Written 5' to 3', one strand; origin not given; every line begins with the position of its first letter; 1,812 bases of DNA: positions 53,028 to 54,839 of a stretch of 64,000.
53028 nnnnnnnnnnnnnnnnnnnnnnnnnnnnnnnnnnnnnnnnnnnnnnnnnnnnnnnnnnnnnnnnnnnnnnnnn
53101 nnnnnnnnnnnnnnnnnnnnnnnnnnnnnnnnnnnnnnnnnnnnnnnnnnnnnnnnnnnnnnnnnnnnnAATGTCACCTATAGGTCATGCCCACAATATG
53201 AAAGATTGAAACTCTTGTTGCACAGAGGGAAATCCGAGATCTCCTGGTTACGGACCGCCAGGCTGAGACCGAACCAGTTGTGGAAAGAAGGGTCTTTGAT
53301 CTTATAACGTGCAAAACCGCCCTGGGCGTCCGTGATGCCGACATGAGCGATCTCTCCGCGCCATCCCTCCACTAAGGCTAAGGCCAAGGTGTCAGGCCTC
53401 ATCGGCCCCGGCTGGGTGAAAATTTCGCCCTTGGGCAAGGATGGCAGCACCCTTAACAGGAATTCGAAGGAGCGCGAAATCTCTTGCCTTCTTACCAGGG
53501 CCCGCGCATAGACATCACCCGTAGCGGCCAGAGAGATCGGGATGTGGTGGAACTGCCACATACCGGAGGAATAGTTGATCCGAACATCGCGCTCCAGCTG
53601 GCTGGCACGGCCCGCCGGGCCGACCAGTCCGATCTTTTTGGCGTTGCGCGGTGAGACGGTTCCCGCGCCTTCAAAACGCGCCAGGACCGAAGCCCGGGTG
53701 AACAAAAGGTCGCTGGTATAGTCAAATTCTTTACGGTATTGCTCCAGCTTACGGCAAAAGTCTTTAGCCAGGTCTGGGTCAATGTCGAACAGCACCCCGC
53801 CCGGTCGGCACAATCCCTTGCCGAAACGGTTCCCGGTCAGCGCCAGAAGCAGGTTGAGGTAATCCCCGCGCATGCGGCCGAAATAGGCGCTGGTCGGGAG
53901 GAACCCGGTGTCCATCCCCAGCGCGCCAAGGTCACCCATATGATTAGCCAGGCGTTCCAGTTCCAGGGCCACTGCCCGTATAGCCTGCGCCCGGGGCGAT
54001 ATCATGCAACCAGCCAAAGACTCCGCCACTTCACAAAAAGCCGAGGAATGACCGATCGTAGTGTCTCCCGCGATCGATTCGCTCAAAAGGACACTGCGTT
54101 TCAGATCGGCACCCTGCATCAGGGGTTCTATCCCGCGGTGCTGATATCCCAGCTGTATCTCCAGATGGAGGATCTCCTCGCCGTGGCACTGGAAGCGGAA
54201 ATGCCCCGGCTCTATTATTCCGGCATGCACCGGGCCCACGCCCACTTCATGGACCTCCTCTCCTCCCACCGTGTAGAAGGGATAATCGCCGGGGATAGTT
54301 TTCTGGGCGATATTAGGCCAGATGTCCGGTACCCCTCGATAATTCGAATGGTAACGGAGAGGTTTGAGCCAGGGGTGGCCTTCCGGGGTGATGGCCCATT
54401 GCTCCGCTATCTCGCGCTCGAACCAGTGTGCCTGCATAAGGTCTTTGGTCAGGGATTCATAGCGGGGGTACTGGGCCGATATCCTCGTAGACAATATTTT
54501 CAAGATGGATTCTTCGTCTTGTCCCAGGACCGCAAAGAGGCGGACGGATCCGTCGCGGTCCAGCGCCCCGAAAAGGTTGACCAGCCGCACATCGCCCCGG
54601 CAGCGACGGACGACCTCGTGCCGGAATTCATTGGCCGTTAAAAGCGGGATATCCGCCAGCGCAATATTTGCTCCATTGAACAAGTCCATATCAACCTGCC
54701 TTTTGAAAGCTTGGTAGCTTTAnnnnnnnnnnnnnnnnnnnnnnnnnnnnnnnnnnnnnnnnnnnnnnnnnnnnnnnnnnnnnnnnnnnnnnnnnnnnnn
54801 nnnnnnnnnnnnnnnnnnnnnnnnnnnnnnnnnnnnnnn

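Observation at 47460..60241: Eleven-gene complex I / group-4-hydrogenase-related (Ehr-like) operon with a duplicated four-gene membrane module and no ferredoxin subunit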

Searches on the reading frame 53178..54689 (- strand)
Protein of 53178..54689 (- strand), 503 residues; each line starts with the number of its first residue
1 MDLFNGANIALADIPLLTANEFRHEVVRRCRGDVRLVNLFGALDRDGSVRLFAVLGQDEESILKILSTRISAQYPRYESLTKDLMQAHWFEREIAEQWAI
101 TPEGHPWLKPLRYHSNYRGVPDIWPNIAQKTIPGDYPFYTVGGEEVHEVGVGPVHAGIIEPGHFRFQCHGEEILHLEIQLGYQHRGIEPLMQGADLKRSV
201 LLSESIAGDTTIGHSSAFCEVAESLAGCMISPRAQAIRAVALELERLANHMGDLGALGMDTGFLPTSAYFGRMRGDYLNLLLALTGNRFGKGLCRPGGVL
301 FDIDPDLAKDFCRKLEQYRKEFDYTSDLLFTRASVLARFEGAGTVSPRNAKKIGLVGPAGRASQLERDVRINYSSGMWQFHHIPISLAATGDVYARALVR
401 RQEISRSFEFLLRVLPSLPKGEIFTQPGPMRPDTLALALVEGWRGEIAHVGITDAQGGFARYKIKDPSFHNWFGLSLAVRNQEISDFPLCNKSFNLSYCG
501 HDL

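Call 3: search_protein_families(library=pfam, proteins=[window:53178-54689:-])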
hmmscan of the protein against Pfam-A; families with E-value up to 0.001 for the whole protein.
window:53178-54689:- (503 aa): 2 families
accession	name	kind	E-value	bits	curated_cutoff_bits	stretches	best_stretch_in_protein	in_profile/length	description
PF00346.24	Complex1_49kDa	-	7.8e-32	110.8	24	1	260-426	1-167/271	Respiratory-chain NADH dehydrogenase, 49 Kd subunit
PF00329.25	Complex1_30kDa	-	1.3e-06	29.4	22.5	1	49-121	40-113/124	Respiratory-chain NADH dehydrogenase, 30 Kd subunit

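Call 4: search_protein_families(library=ncbifam, proteins=[window:53178-54689:-])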
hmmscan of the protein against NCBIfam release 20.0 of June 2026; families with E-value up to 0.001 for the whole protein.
window:53178-54689:- (503 aa): 10 families
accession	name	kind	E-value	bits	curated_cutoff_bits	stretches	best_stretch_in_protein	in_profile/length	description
NF004739.1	PRK06075.1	equivalog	1.9e-49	168.4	360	1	149-426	3-280/384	NADH-quinone oxidoreductase subunit D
TIGR01962.1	NuoD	equivalog_domain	6.1e-40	137.3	459.35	1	151-426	7-282/386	NADH dehydrogenase (quinone) subunit D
NF009808.0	PRK13292.1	equivalog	4.3e-39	134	1156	1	59-425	307-686/791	NADH-quinone oxidoreductase subunit B/C/D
NF040602.1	F420_dehyd_FpoD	exception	3.5e-37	128.3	600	1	149-487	10-356/372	F420H2 dehydrogenase subunit FpoD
NF008974.0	PRK12322.1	equivalog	4e-32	111.6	522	1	149-486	9-349/366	NADH-quinone oxidoreductase subunit D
NF008728.0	PRK11742.1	equivalog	2.2e-27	95.7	840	1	150-423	218-491/598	NADH-quinone oxidoreductase subunit C/D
NF005649.0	PRK07415.1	equivalog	4.6e-23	81.9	583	1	150-422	14-287/394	NAD(P)H-quinone oxidoreductase subunit H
NF004735.0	PRK06074.2-2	equivalog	0.00019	21.4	176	1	57-113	76-132/158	NADH-quinone oxidoreductase subunit C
NF040611.1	F420_dehyd_FpoC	exception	0.00058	19.8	220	1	56-114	75-133/158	F420H2 dehydrogenase subunit FpoC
TIGR01961.1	NuoC_fam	subfamily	0.00074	20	122.45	0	65-121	58-113/122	NADH (or F420H2) dehydrogenase, subunit C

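Call 10: find_homologous_proteins(query=window:53178-54689:-, max_evalue=1e-20)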
Query window:53178-54689:- (503 aa): 8000 proteins with E <= 1e-20 among 8000 candidates; the best 120 are listed.
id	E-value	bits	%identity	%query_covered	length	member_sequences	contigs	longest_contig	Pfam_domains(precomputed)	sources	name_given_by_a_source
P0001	0.0e+0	1171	100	100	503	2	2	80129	PF00329.26,PF00346.25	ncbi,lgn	-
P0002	2.8e-293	991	83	100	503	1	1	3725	PF00329.26,PF00346.25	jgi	jgi:Ni,Fe-hydrogenase III large subunit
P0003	3.6e-288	975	81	100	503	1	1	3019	PF00346.25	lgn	-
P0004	4.5e-282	954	79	100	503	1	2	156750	PF00346.25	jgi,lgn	-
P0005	5.5e-282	954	80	100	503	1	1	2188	PF00329.26,PF00346.25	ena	-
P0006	4.1e-277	938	80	100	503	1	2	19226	PF00346.25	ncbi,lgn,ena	-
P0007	2.0e-276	936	79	100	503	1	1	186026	PF00346.25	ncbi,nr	ncbi:MAG: hydrogenase [Candidatus Omnitrophica bacterium]|nr:hydrogenase [Candidatus Omnitrophota ba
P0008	2.5e-276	935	80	100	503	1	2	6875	PF00346.25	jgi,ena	jgi:Ni,Fe-hydrogenase III large subunit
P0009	2.7e-276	935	79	100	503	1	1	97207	PF00346.25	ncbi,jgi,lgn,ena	ncbi:MAG: hydrogenase [Candidatus Omnitrophota bacterium]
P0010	6.2e-276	934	79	100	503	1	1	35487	PF00346.25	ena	-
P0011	7.1e-276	934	78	100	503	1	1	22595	PF00346.25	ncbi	-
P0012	2.4e-275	932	79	100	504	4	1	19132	PF00346.25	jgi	-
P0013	1.8e-274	929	79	100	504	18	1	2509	PF00346.25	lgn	-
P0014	2.7e-274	929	79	100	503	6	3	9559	PF00346.25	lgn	-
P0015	1.0e-273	927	77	100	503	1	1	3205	PF00346.25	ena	-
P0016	1.4e-273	926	79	100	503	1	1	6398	PF00346.25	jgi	-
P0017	5.9e-273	924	78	100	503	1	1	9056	PF00346.25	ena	-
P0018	1.5e-272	923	79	100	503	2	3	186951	PF00346.25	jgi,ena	-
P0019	2.4e-272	922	77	100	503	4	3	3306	PF00346.25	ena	-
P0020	2.5e-272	922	78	100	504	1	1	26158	PF00329.26,PF00346.25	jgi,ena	-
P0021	1.5e-271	920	77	100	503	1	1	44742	PF00346.25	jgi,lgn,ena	-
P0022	6.4e-271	918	78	100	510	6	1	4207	PF00346.25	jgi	-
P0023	8.0e-271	917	78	100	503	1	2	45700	PF00346.25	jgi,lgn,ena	-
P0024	1.0e-270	917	78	100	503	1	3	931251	PF00346.25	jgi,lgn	jgi:Ni,Fe-hydrogenase III large subunit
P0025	1.1e-270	917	77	100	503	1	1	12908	PF00346.25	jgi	-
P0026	2.2e-270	916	77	100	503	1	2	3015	PF00346.25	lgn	-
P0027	3.5e-270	915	77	100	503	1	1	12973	PF00346.25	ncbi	ncbi:MAG: hydrogenase [Candidatus Omnitrophota bacterium]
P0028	4.2e-270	915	76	100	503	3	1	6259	PF00346.25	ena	-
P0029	4.5e-270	915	77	100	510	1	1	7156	PF00346.25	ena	-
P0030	5.7e-270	914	76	100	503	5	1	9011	PF00346.25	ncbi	-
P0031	6.1e-270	914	77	100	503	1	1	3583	PF00346.25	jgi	jgi:Ni,Fe-hydrogenase III large subunit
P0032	4.5e-269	912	77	100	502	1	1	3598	PF00346.25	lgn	-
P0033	5.1e-269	911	77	100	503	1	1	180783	PF00346.25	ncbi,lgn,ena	ncbi:MAG: hydrogenase [Candidatus Omnitrophota bacterium]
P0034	6.0e-269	911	76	100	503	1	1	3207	PF00346.25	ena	-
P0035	6.8e-269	911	77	100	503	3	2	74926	PF00346.25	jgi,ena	-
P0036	1.2e-268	910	77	100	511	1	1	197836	PF00346.25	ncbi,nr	ncbi:MAG: hydrogenase [Candidatus Omnitrophica bacterium]|nr:hydrogenase [Candidatus Omnitrophota ba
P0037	1.4e-268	910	75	100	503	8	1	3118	PF00346.25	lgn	-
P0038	2.3e-268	909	76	100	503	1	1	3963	PF00346.25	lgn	-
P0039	6.5e-268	908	76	100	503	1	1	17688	PF00346.25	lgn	-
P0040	5.2e-267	905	75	100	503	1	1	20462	PF00329.26,PF00346.25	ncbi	-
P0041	7.5e-267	904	76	100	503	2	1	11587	PF00346.25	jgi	jgi:Ni,Fe-hydrogenase III large subunit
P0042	1.3e-266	903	76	100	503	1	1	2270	PF00329.26,PF00346.25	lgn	-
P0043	4.0e-266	902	75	100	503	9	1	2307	PF00329.26,PF00346.25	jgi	-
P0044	1.1e-265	900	76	100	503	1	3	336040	PF00346.25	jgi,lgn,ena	-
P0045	3.2e-265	899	76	100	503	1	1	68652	PF00346.25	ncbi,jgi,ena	-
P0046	3.4e-265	899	76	100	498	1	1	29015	PF00346.25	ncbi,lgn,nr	ncbi:MAG: hydrogenase [Candidatus Omnitrophica bacterium]|nr:hydrogenase [Candidatus Omnitrophota ba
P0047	5.6e-265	898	77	100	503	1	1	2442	PF00346.25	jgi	jgi:Ni,Fe-hydrogenase III large subunit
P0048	7.2e-265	898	75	100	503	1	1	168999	PF00329.26,PF00346.25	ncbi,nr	ncbi:MAG: NADH-quinone oxidoreductase subunit C [Candidatus Omnitrophica bacterium]|nr:NADH-quinone 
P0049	1.3e-264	897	75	100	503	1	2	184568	PF00329.26,PF00346.25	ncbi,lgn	-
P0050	1.5e-264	897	76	100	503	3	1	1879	PF00346.25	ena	-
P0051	1.5e-264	897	74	100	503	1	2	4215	PF00346.25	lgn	-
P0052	2.1e-264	896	76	100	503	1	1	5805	PF00346.25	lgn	-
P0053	3.4e-264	895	75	100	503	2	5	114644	PF00346.25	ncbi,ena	-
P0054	1.2e-263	894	75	100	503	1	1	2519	PF00346.25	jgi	jgi:Ni,Fe-hydrogenase III large subunit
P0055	2.4e-262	889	75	100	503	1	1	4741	PF00346.25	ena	-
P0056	4.7e-262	888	77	100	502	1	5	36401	PF00346.25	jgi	-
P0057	1.3e-261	887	75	100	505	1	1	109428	PF00346.25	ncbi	-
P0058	3.2e-261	886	74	100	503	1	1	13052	PF00346.25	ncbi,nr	ncbi:MAG: hydrogenase [Candidatus Omnitrophica bacterium]|nr:hydrogenase [Candidatus Omnitrophota ba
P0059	5.5e-260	882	74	100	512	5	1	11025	PF00346.25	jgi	jgi:Ni,Fe-hydrogenase III large subunit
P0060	6.0e-259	878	74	100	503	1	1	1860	PF00346.25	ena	-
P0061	1.3e-258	877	73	100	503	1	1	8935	PF00346.25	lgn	-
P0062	1.8e-258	877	74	100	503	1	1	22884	PF00346.25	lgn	-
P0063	6.5e-258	875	74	100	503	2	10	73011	PF00346.25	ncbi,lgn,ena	-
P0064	1.9e-256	870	73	100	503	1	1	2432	PF00346.25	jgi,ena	-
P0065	1.9e-255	867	79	93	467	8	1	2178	PF00346.25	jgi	-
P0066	4.0e-255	865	77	98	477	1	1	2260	PF00346.25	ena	-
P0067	7.1e-254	861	74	100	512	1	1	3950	PF00329.26,PF00346.25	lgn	-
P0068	7.9e-254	861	73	100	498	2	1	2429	PF00329.26,PF00346.25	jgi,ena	jgi:Ni,Fe-hydrogenase III large subunit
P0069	6.1e-253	858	72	100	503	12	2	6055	PF00346.25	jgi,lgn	jgi:Ni,Fe-hydrogenase III large subunit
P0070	1.1e-252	857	72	100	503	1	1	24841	PF00346.25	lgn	-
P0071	1.4e-251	854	72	100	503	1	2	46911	PF00329.26,PF00346.25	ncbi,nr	ncbi:MAG: NADH-quinone oxidoreductase subunit C [Candidatus Omnitrophica bacterium]|nr:NADH-quinone 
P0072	3.9e-250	849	75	100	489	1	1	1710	PF00346.25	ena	-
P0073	3.9e-248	842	70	100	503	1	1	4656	PF00346.25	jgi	-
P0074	1.6e-247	840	71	100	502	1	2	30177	PF00346.25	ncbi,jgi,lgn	jgi:Ni,Fe-hydrogenase III large subunit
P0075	8.4e-247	838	71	100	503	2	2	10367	PF00346.25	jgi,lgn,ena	jgi:Ni,Fe-hydrogenase III large subunit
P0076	1.9e-246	837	71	100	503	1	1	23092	PF00346.25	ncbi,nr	ncbi:MAG: NADH-quinone oxidoreductase subunit C [Candidatus Omnitrophica bacterium]|nr:NADH-quinone 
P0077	2.2e-245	833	71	100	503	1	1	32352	PF00346.25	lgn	-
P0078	2.6e-245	833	73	97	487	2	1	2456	PF00346.25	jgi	jgi:Ni,Fe-hydrogenase III large subunit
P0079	5.1e-245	832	77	90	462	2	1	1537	PF00346.25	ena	-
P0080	6.7e-241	819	72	100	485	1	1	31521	PF00346.25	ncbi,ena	-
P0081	5.3e-235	799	68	100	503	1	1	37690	PF00346.25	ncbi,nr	ncbi:MAG: hydrogenase [Candidatus Omnitrophica bacterium]|nr:hydrogenase [Candidatus Omnitrophota ba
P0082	6.3e-219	746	62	100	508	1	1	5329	PF00329.26,PF00346.25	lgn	-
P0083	1.2e-218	745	64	99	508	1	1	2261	PF00329.26,PF00346.25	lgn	-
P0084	1.9e-214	731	61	100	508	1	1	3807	PF00329.26,PF00346.25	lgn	-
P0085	4.4e-213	727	61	99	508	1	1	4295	PF00329.26,PF00346.25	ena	-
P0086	8.0e-213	726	60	100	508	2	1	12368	PF00329.26,PF00346.25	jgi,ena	-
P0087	1.2e-212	725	60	100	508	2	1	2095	PF00329.26,PF00346.25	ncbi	-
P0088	3.5e-212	724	61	99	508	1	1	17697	PF00329.26,PF00346.25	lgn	-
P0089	7.3e-212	723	60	100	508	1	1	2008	PF00329.26,PF00346.25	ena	-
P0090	2.2e-211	721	61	99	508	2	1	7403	PF00329.26,PF00346.25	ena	-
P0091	4.8e-211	720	61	99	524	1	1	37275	PF00329.26,PF00346.25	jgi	jgi:Ni,Fe-hydrogenase III large subunit/Ni,Fe-hydrogenase III component G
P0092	7.4e-211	719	77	80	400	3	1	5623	PF00346.25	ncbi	ncbi:MAG: hydrogenase, partial [Candidatus Omnitrophota bacterium]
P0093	1.5e-210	718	62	99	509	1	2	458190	PF00329.26,PF00346.25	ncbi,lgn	-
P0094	2.6e-209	714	60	99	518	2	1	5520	PF00346.25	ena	-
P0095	1.3e-208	712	61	99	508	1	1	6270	PF00346.25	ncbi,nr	ncbi:MAG: hydrogenase [Candidatus Omnitrophica bacterium]|nr:hydrogenase [Candidatus Omnitrophota ba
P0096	4.2e-208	710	60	100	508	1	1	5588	PF00329.26,PF00346.25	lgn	-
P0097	9.6e-208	709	61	97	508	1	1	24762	PF00329.26,PF00346.25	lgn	-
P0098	1.2e-207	709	60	99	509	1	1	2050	PF00346.25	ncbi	-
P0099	1.6e-207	708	60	98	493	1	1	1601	PF00329.26,PF00346.25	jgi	-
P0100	2.2e-207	708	75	79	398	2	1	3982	PF00346.25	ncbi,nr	ncbi:MAG TPA: hydrogenase, partial [Candidatus Omnitrophota bacterium]|nr:hydrogenase [Candidatus Om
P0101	2.8e-207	708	60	99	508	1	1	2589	PF00329.26,PF00346.25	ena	-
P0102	3.6e-207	707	61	99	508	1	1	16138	PF00346.25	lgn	-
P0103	4.2e-207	707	60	99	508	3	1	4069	PF00329.26,PF00346.25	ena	-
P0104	4.4e-207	707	59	100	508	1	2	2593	PF00329.26,PF00346.25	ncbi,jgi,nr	ncbi:MAG: hypothetical protein ACD_79C01029G0001 [uncultured bacterium]|nr:MAG: hypothetical protein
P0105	5.5e-207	707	60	99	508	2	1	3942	PF00346.25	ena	-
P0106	3.3e-206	704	62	99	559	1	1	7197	PF00346.25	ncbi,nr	ncbi:MAG: NADH-quinone oxidoreductase subunit C [Candidatus Omnitrophica bacterium]|nr:NADH-quinone 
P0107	6.7e-205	700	60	99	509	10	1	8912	PF00346.25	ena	-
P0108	7.6e-205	700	61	99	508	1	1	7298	PF00346.25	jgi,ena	-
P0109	9.0e-205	699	59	99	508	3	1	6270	PF00329.26,PF00346.25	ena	-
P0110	1.6e-204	699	59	99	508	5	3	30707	PF00346.25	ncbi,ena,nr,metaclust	ncbi:MAG: hydrogenase [Omnitrophica WOR_2 bacterium RIFCSPHIGHO2_02_FULL_50_17]|nr:MAG: hydrogenase 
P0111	2.2e-204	698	60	99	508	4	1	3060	PF00346.25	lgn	-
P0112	2.2e-204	698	60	99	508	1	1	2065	PF00346.25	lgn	-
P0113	2.8e-204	698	60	99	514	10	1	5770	PF00329.26,PF00346.25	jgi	-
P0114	8.4e-204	696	60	99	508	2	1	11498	PF00329.26,PF00346.25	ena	-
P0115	2.0e-203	695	60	98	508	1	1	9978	PF00329.26,PF00346.25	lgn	-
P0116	2.5e-203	695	59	99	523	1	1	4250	PF00329.26,PF00346.25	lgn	-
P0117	9.0e-203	693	60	99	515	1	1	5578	PF00329.26,PF00346.25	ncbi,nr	ncbi:MAG: NADH-quinone oxidoreductase subunit C [Candidatus Omnitrophica bacterium]|nr:NADH-quinone 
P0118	2.4e-202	691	77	78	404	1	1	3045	PF00346.25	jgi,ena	-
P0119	2.8e-202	691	59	100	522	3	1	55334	PF00329.26,PF00346.25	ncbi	-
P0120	9.7e-202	689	59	99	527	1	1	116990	PF00346.25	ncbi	-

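Call 12: find_encoding_contigs(protein=window:53178-54689:-, flank=10000, max_places=3)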
Protein window:53178-54689:- (503 aa): 2 contigs read that carry it; 2 places shown.
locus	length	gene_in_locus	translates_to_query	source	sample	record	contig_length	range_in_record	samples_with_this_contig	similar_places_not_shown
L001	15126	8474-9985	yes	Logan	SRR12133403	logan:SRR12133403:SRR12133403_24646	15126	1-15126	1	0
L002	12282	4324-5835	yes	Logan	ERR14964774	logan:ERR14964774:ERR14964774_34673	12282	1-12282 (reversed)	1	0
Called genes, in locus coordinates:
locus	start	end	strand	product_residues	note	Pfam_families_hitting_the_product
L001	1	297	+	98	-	?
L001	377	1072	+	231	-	-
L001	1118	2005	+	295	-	PF12146:Hydrolase_4, PF00561:Abhydrolase_1, PF12697:Abhydrolase_6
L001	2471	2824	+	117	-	PF02922:CBM_48, PF16561:AMPK1_CBM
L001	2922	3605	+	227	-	PF00359:PTS_EIIA_2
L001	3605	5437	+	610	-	PF00361:Proton_antipo_M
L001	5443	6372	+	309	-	PF00146:NADHdh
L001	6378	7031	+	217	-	-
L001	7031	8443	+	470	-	PF00361:Proton_antipo_M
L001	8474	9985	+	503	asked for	PF00329:Complex1_30kDa (weak), PF00346:Complex1_49kDa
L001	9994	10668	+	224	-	PF01058:Oxidored_q6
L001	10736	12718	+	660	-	PF00361:Proton_antipo_M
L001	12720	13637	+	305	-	PF00146:NADHdh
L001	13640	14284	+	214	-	PF00420:Oxidored_q2 (weak)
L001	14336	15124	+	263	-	?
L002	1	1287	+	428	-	?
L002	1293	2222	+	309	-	PF00146:NADHdh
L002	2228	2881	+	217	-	-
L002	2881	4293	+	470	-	PF00361:Proton_antipo_M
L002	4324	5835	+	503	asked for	PF00329:Complex1_30kDa (weak), PF00346:Complex1_49kDa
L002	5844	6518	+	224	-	PF01058:Oxidored_q6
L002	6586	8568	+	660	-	PF00361:Proton_antipo_M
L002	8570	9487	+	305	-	PF00146:NADHdh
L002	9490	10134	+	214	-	PF00420:Oxidored_q2 (weak)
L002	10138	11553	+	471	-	PF00361:Proton_antipo_M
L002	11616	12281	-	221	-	?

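Call 13: find_related_loci(query=A1, collection=genome_contigs, flank=10000)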
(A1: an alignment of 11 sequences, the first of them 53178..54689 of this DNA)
Query A1 (503 aa) in genome_contigs; peptide patterns used: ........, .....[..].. (x = any residue, [..] = any of these).
599 stretches matched a pattern (row limit reached: there are more); 599 encode a relative of the query (tblastn E <= 1e-3); the best 80 are kept; 80 distinct loci.
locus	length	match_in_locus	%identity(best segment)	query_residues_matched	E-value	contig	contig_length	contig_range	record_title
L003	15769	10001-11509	72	1-503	0e+0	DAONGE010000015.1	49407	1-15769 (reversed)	MAG TPA_asm: Candidatus Omnitrophota bacterium isolate AMR_MDS_3825 NODE_616_length_49407_cov_6.912283, whole genome sho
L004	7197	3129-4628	62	5-503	0e+0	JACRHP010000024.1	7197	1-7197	MAG: Candidatus Omnitrophota bacterium isolate NC_groundwater_1780_Pr3_B-0.1um_53_71 SR-2_scaffold_141_784272, whole gen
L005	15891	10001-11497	56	3-503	0e+0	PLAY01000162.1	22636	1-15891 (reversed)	MAG: Limisphaerales bacterium isolate bog_1418 73.20111000_S2D.10_contig_247, whole genome shotgun sequence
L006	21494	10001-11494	53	4-503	0e+0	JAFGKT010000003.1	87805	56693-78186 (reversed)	MAG: Sedimentisphaerales bacterium isolate Zod_Metabat.35 k87_632837, whole genome shotgun sequence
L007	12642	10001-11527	54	5-503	1e-180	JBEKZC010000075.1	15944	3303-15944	MAG: Verrucomicrobiota bacterium isolate SPRUCE 68 SPRUCE_68_75, whole genome shotgun sequence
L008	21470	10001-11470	54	13-503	2e-177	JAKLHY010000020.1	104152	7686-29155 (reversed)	MAG: Verrucomicrobia bacterium isolate RA.bin74 RA.bin74_20, whole genome shotgun sequence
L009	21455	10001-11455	55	35-503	1e-172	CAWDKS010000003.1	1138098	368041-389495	MAG: uncultured Verrucomicrobiae bacterium isolate MFD09286.bin.1.254 genome assembly, contig: contig_33281, whole genom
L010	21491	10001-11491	53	3-503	2e-171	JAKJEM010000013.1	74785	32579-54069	MAG: Planctomycetota bacterium isolate UR.bin147 NODE_13_length_74785_cov_3.602185, whole genome shotgun sequence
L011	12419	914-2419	52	5-503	3e-170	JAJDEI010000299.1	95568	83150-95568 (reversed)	MAG: Planctomycetaceae bacterium isolate OFTM22 OFTM22_298, whole genome shotgun sequence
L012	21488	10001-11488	51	1-503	2e-169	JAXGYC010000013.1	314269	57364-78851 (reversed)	MAG: Sedimentisphaerales bacterium isolate AnMBR.bin504 bin504_13, whole genome shotgun sequence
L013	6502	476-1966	51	5-503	2e-169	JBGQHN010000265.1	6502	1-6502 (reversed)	MAG: Planctomycetia bacterium isolate OBJ2_061818_070_71 k141_1051724_length_6502_cov_11.0000, whole genome shotgun sequ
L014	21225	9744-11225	55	3-503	2e-167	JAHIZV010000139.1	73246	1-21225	MAG: Verrucomicrobia bacterium isolate Modern_marine.mb.194 Modern_marine.mb.194_k141_1393514, whole genome shotgun sequ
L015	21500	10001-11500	52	1-503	4e-167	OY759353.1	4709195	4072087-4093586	MAG: Geopsychrobacteraceae bacterium isolate b20cad9c-d1d2-40c5-8f7b-178437520c26 genome assembly, chromosome: 1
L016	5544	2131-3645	52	5-503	9e-170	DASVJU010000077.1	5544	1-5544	MAG TPA_asm: Thermoanaerobaculia bacterium isolate SMAG_U3027 k141_1029337, whole genome shotgun sequence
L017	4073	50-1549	52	3-503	5e-173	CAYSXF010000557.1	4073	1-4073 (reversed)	MAG TPA_asm: uncultured Lentisphaeraceae bacterium isolate binchicken_co2_384 genome assembly, contig: NODE_26487_length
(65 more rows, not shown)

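Call 16: find_encoding_contigs(protein=P0004, flank=10000, max_places=2)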
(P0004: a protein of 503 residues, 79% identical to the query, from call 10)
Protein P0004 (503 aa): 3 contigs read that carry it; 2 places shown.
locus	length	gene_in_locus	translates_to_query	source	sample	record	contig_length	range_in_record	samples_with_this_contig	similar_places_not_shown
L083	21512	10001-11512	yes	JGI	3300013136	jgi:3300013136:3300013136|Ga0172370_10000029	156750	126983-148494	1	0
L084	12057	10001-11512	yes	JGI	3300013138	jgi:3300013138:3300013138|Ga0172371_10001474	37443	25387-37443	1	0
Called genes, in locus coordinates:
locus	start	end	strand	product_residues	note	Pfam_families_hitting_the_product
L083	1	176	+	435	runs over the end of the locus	-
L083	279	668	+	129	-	PF07681:DoxX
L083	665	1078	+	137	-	PF00116:COX2, PF13473:Cupredoxin_1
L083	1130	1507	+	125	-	PF04945:YHS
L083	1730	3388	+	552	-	PF00916:Sulfate_transp, PF01740:STAS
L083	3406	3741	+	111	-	PF08100:Dimerisation (faint), PF01022:HTH_5, PF12802:MarR_2 (faint), PF12840:HTH_20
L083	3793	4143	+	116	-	PF02922:CBM_48, PF16561:AMPK1_CBM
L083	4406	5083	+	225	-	PF12728:HTH_17 (weak), PF00359:PTS_EIIA_2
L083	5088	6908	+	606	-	PF00361:Proton_antipo_M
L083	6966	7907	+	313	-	PF00146:NADHdh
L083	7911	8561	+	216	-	-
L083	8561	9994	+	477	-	PF00361:Proton_antipo_M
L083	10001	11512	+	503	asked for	PF00346:Complex1_49kDa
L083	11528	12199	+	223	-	PF01058:Oxidored_q6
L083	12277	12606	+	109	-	-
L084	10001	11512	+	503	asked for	PF00346:Complex1_49kDa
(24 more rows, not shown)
